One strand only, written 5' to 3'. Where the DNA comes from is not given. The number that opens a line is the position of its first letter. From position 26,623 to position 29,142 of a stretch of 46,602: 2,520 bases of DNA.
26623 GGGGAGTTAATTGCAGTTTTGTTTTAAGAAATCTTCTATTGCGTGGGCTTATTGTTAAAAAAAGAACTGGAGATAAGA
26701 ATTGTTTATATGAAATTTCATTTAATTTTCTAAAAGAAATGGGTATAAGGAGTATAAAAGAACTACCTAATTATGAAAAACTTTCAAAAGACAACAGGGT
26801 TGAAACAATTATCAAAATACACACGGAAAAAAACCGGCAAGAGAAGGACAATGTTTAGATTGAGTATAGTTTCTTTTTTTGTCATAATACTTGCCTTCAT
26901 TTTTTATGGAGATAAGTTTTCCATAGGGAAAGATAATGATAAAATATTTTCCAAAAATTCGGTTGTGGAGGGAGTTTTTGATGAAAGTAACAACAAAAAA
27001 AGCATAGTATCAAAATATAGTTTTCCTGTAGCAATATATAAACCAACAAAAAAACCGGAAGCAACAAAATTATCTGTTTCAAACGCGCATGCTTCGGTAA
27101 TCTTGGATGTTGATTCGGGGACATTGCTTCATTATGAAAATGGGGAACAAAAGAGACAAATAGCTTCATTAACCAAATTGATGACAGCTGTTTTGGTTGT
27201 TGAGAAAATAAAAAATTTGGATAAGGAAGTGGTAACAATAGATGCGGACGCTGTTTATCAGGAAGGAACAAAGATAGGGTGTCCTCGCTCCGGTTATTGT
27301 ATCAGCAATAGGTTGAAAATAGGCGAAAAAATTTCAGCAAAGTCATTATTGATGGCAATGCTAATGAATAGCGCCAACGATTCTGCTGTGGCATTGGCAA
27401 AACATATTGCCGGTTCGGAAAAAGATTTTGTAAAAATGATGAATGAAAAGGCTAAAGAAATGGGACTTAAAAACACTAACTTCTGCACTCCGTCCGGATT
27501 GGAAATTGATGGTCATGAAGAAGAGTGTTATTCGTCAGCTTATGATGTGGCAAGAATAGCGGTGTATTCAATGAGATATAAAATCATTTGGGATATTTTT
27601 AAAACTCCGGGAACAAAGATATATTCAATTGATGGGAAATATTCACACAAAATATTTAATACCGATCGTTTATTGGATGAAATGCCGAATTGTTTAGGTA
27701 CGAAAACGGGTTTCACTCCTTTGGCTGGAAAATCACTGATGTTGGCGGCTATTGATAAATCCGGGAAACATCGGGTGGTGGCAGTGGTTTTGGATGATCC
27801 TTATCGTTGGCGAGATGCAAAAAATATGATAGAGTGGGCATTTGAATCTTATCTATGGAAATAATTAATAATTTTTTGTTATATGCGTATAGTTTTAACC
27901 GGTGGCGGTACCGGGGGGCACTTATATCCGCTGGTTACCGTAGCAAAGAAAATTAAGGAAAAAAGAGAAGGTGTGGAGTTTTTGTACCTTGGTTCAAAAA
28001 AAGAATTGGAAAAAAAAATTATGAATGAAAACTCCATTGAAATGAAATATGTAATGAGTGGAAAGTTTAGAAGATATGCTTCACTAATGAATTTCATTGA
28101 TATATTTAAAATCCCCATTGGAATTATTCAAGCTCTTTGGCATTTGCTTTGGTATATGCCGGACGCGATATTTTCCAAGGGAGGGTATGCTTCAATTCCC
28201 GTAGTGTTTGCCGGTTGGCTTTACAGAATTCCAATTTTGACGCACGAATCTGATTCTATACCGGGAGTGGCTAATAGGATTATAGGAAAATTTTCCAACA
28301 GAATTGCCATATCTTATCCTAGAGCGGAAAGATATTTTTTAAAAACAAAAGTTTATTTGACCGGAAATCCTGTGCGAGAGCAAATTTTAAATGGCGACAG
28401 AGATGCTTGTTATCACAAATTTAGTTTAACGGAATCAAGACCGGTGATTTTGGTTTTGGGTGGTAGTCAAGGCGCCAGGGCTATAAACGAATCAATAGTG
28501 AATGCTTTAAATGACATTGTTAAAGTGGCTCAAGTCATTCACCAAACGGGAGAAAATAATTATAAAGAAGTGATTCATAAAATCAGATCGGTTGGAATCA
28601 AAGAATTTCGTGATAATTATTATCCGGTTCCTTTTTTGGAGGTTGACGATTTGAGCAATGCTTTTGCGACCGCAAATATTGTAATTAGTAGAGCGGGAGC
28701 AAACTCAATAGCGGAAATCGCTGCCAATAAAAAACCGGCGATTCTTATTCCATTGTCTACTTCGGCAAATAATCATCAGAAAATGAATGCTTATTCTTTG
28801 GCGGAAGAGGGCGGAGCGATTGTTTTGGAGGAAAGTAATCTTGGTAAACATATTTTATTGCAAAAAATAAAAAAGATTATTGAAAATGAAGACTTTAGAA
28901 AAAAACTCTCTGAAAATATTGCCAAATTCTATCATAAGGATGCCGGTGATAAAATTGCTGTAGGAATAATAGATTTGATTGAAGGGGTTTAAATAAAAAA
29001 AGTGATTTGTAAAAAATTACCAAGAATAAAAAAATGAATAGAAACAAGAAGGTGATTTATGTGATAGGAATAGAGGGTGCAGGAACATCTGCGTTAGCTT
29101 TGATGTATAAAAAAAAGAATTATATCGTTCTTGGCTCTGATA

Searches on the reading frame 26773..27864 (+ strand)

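Call 9: search_protein_families(library=pfam, proteins=[window:26773-27864:+])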
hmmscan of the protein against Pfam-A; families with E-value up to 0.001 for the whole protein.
window:26773-27864:+ (363 aa): 2 families
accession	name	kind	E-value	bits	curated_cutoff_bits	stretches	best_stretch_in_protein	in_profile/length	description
PF00768.25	Peptidase_S11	-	9.7e-57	192.6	27.6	1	103-342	10-237/239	D-alanyl-D-alanine carboxypeptidase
PF13354.11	Beta-lactamase2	-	0.00038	20.3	22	1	109-240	3-120/214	Beta-lactamase enzyme family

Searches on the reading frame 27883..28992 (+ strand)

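Call 9: search_protein_families(library=pfam, proteins=[window:27883-28992:+])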
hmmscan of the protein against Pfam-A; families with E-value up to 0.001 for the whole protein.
window:27883-28992:+ (369 aa): 3 families
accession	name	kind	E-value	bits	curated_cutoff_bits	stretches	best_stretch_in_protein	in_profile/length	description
PF04101.22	Glyco_tran_28_C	-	4.5e-37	128.1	22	1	188-354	1-162/166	Glycosyltransferase family 28 C-terminal domain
PF03033.26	Glyco_transf_28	-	4e-32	111.6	26.2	1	3-143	1-139/139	Glycosyltransferase family 28 N-terminal domain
PF00201.24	UDPGT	-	0.00024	20.5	19.5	1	267-341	344-414/499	UDP-glucoronosyl and UDP-glucosyl transferase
